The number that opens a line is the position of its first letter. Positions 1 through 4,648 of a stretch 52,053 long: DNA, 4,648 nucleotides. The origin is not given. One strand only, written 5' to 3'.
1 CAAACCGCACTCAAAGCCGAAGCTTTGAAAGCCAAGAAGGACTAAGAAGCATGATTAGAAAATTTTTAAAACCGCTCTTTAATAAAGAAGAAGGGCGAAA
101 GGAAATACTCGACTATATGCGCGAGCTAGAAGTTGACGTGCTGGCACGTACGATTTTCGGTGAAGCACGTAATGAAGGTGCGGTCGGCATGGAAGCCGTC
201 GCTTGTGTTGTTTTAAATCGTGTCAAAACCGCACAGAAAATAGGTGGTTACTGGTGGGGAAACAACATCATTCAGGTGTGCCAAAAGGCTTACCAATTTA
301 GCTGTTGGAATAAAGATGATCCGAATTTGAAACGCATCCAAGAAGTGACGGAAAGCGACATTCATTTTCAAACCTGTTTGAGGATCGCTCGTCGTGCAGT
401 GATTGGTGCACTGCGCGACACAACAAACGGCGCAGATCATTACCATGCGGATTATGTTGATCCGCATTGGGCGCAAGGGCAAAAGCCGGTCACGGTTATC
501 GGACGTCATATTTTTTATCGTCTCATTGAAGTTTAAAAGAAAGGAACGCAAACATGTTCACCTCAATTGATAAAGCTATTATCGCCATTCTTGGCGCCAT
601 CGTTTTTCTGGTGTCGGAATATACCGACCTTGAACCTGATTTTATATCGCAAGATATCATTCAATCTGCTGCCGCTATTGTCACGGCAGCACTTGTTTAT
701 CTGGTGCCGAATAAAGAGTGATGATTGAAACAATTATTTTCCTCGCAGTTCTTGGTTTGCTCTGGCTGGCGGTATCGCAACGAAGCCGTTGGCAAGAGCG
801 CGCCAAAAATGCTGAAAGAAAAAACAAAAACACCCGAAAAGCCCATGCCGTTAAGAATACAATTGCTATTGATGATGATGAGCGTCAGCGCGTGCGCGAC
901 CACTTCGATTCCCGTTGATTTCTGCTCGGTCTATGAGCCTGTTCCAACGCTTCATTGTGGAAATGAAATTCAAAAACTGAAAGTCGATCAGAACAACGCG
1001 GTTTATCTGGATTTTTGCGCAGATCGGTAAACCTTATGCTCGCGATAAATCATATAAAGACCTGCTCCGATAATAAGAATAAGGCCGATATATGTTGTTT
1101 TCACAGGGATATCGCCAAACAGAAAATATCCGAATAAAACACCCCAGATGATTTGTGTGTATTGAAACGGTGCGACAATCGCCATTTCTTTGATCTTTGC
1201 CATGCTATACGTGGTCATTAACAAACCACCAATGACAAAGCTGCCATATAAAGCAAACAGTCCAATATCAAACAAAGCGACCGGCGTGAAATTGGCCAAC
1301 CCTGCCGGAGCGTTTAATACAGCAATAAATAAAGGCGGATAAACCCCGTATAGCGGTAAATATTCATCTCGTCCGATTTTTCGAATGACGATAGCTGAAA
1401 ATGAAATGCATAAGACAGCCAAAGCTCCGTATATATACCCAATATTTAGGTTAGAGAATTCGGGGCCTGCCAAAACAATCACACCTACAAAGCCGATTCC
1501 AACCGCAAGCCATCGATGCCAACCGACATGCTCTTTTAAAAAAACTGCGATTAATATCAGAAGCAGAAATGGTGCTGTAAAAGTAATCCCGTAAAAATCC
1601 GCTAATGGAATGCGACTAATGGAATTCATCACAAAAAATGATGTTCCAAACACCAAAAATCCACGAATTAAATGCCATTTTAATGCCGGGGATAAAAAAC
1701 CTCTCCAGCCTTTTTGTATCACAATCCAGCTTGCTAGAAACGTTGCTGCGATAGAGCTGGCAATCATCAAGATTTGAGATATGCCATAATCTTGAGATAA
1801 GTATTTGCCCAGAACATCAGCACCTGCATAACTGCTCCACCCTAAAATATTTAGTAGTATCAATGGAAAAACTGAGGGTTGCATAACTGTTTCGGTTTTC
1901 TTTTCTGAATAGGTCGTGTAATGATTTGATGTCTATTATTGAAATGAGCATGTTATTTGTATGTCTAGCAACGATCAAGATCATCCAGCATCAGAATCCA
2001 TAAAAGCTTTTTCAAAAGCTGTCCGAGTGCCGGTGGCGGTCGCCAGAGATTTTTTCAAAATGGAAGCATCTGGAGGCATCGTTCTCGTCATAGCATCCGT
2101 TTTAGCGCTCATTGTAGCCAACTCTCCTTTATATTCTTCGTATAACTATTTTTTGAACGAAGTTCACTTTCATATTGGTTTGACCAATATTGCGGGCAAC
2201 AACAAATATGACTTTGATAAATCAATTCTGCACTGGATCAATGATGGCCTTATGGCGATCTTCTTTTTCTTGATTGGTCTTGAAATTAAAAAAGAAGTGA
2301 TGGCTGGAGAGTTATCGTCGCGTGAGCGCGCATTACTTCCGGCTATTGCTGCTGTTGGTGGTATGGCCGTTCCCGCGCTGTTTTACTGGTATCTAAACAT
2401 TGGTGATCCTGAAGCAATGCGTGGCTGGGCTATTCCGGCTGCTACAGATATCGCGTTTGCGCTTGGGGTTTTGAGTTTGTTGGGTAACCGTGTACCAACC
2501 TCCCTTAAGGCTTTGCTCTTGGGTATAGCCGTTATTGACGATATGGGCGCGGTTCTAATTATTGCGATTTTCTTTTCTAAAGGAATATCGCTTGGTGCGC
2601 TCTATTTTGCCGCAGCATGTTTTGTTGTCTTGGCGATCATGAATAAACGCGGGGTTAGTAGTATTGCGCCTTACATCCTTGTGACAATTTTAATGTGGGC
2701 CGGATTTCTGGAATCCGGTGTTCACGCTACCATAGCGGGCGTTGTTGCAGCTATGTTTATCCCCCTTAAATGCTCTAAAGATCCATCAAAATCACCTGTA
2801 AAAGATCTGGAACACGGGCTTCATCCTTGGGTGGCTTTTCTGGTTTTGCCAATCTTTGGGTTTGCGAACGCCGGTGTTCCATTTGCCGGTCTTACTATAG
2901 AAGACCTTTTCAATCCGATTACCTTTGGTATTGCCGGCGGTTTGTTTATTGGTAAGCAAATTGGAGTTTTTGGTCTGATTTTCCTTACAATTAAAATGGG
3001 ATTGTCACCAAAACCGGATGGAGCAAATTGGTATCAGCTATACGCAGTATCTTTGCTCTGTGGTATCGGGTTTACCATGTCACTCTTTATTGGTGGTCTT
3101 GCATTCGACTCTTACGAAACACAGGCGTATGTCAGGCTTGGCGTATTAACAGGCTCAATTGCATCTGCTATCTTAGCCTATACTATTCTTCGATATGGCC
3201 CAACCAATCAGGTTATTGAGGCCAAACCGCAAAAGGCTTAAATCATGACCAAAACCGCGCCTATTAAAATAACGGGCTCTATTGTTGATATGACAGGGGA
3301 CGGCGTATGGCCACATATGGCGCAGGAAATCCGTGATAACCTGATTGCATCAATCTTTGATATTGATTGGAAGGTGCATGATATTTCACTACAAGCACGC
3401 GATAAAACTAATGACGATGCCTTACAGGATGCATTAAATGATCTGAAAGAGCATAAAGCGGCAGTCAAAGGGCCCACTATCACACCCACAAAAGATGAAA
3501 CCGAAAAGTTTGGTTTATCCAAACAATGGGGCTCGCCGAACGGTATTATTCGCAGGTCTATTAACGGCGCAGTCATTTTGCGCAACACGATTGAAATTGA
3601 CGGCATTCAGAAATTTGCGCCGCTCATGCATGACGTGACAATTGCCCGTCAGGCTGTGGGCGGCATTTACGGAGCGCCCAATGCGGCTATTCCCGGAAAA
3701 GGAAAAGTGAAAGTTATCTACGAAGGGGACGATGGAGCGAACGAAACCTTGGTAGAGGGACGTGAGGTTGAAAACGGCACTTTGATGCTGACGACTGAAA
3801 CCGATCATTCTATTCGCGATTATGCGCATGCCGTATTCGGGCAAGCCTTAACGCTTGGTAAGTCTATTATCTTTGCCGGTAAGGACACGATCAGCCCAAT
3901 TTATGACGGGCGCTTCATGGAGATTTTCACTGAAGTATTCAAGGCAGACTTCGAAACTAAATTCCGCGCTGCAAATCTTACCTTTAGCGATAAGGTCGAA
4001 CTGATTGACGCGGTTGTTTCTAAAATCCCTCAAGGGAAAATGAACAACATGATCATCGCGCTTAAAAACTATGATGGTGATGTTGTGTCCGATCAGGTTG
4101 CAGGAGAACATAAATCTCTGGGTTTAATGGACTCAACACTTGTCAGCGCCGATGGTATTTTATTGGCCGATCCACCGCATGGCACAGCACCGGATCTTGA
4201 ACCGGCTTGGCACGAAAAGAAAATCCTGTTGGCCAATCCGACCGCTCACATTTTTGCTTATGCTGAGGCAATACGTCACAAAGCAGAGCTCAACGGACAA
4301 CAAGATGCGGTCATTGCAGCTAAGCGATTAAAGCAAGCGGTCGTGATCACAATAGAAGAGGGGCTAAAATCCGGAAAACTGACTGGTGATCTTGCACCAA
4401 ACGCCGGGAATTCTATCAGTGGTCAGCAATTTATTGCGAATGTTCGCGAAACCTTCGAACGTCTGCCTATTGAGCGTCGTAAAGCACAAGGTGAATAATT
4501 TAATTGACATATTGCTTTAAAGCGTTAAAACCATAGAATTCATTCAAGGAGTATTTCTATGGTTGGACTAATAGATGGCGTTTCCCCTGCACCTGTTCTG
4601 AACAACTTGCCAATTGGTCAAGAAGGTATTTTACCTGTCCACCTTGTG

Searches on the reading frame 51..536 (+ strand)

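Call 96: search_protein_families(library=pfam, proteins=[window:51-536:+], max_evalue=0.00001)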
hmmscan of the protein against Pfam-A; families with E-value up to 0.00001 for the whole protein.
window:51-536:+ (161 aa): 1 family
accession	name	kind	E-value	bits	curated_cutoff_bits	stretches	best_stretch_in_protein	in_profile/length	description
PF07486.17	Hydrolase_2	-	1e-19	71.5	27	1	41-156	1-100/100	Cell Wall Hydrolase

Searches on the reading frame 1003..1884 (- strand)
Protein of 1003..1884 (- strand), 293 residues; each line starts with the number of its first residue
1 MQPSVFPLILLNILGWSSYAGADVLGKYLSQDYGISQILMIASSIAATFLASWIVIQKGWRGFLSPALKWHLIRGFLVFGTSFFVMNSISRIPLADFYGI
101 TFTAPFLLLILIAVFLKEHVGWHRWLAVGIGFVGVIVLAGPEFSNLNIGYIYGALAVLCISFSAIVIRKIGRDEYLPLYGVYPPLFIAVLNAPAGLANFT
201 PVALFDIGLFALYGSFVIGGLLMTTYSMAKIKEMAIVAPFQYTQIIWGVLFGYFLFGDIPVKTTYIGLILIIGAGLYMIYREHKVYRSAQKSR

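Call 96: search_protein_families(library=pfam, proteins=[window:1003-1884:-], max_evalue=0.00001)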
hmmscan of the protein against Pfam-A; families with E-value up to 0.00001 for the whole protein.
window:1003-1884:- (293 aa): 1 family
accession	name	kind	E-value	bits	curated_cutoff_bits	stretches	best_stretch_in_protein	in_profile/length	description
PF00892.27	EamA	-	1.2e-14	55.2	28.2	1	9-138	4-133/135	EamA-like transporter family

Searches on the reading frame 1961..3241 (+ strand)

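Call 96: search_protein_families(library=pfam, proteins=[window:1961-3241:+], max_evalue=0.00001)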
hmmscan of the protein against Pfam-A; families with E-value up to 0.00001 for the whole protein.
window:1961-3241:+ (426 aa): 1 family
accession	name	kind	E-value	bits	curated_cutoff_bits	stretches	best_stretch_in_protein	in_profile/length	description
PF06965.17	Na_H_antiport_1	-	8.9e-145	482.7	23.5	1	30-410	2-374/374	Na+/H+ antiporter 1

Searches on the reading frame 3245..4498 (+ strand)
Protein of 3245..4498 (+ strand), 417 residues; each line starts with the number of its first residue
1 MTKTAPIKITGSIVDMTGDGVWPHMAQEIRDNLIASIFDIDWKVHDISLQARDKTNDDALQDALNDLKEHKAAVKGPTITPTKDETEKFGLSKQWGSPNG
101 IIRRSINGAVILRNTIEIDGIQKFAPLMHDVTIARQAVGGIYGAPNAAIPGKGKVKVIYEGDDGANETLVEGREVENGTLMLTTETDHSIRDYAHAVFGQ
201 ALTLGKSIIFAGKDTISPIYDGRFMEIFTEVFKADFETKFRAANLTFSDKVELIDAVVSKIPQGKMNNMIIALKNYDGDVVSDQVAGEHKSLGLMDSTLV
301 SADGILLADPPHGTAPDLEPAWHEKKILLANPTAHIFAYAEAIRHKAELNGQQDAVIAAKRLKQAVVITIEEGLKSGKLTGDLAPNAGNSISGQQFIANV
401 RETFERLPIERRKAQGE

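Call 96: search_protein_families(library=pfam, proteins=[window:3245-4498:+], max_evalue=0.00001)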
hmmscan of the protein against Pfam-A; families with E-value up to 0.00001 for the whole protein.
window:3245-4498:+ (417 aa): 1 family
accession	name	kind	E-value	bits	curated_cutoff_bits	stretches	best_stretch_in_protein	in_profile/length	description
PF00180.25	Iso_dh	-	2.5e-37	129.4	27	1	9-399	2-347/348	Isocitrate/isopropylmalate dehydrogenase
